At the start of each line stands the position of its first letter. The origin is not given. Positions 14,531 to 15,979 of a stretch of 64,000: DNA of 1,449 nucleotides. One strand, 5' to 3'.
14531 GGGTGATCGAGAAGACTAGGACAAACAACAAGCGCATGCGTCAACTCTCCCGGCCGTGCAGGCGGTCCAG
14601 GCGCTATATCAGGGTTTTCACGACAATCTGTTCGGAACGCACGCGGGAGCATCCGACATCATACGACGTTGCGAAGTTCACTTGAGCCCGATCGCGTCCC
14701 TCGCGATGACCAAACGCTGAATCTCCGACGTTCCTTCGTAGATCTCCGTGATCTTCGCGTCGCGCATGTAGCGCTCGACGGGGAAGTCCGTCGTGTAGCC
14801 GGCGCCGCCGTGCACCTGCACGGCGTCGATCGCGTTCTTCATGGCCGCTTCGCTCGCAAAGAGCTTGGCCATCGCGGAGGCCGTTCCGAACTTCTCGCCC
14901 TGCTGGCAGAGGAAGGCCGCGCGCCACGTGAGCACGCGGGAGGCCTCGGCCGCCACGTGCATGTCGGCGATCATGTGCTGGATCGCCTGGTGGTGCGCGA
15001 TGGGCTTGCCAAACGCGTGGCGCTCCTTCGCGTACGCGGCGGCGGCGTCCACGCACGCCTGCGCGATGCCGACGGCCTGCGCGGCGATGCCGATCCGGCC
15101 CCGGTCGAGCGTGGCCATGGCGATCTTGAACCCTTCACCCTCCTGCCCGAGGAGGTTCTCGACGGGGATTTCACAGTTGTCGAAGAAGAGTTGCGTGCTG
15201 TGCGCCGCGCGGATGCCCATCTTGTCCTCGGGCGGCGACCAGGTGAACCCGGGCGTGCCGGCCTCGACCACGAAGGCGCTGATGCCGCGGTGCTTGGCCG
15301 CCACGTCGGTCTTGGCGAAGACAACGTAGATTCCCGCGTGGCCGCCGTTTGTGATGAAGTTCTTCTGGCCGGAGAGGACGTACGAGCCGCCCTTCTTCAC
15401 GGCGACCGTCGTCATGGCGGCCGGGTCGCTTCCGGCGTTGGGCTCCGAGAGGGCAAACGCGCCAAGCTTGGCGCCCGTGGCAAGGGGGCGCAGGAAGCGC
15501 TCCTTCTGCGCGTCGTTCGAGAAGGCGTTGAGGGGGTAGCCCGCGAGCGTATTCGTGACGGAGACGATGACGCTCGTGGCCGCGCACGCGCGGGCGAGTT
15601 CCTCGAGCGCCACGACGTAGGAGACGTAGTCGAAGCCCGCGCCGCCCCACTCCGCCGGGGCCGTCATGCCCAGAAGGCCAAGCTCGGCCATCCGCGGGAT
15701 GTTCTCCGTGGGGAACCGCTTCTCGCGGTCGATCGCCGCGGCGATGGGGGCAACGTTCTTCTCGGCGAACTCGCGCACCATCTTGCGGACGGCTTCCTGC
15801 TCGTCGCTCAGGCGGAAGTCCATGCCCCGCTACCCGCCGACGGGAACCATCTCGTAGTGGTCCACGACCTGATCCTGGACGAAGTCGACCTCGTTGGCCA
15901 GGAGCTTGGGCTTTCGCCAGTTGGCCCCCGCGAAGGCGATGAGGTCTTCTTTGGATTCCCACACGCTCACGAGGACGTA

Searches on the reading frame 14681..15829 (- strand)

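Call 53: search_protein_families(library=pfam, proteins=[window:14681-15829:-], max_evalue=0.00001)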
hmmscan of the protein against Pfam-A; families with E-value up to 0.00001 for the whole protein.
window:14681-15829:- (383 aa): 4 families
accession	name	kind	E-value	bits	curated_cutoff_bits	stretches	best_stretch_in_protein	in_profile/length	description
PF00441.29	Acyl-CoA_dh_1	-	2.1e-53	180.9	22.4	1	231-378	1-148/150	Acyl-CoA dehydrogenase, C-terminal domain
PF02771.21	Acyl-CoA_dh_N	-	2.3e-39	134.7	22.9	1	8-119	1-112/113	Acyl-CoA dehydrogenase, N-terminal domain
PF02770.24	Acyl-CoA_dh_M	-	3.5e-28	98.1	33.3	1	124-219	1-97/97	Acyl-CoA dehydrogenase, middle domain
PF08028.16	Acyl-CoA_dh_2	-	6.1e-20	72.3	22.7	1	246-368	1-133/134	Acyl-CoA dehydrogenase, C-terminal domain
